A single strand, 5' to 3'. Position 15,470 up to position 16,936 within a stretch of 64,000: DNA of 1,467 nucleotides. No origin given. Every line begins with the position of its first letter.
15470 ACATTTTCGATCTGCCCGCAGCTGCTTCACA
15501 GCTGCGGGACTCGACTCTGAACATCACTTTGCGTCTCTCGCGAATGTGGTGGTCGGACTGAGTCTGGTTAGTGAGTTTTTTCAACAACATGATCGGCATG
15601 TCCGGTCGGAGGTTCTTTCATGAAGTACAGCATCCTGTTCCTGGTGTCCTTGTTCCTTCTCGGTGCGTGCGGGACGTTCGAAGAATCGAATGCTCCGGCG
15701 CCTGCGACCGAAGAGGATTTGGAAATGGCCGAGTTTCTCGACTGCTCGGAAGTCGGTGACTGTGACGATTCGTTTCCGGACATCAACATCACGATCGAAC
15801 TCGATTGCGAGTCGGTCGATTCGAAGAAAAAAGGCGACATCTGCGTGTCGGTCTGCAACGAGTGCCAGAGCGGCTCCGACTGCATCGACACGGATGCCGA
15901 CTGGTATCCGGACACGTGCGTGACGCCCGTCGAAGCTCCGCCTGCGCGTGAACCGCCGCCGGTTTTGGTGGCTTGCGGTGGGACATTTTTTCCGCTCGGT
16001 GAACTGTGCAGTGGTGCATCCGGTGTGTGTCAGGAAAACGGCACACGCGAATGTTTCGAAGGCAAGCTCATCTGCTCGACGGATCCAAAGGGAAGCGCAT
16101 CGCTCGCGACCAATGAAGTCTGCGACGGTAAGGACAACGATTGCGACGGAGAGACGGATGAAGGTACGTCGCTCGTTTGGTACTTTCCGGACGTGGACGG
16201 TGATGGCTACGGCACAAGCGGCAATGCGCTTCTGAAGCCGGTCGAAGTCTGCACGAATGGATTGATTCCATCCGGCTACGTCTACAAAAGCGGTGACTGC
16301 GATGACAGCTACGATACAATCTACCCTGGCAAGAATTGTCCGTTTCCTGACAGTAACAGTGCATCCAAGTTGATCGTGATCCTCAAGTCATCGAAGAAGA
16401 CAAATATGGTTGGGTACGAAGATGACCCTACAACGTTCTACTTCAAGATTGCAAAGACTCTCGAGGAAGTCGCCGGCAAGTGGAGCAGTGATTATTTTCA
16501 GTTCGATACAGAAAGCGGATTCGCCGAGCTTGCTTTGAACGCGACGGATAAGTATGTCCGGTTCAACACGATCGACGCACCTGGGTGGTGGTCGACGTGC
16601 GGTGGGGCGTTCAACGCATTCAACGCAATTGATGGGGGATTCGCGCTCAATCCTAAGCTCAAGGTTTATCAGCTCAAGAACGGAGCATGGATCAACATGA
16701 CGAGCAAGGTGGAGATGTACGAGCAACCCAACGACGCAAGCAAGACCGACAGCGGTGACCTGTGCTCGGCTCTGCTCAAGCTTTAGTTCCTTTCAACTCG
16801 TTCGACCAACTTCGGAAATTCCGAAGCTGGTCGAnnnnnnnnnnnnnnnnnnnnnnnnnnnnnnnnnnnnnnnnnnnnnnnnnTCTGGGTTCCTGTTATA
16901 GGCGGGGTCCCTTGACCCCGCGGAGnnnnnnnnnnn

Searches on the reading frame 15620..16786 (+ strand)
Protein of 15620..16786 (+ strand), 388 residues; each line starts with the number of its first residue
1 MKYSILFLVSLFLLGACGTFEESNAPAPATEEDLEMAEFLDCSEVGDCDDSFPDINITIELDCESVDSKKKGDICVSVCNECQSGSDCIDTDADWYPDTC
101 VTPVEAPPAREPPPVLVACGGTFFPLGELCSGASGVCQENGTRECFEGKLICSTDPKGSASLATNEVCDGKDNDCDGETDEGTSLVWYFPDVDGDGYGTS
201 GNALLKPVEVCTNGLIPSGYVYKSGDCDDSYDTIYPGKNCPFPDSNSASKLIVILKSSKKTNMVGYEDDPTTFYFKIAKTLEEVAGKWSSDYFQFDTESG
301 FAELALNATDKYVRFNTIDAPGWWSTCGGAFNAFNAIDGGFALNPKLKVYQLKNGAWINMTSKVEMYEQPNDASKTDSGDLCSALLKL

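Call 12: search_protein_families(library=pfam, proteins=[window:15620-16786:+], max_evalue=0.1)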
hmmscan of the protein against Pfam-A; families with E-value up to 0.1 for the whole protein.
window:15620-16786:+ (388 aa): 1 family
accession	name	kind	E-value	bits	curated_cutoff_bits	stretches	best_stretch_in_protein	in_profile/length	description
PF11617.13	Cu-binding_MopE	-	0.00092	19.8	27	1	166-181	15-30/30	Putative metal-binding motif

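Call 81: search_protein_families(library=ncbifam, proteins=[window:15620-16786:+], max_evalue=0.01)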
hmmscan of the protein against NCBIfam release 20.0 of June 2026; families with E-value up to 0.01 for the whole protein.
window:15620-16786:+ (388 aa): 0 families
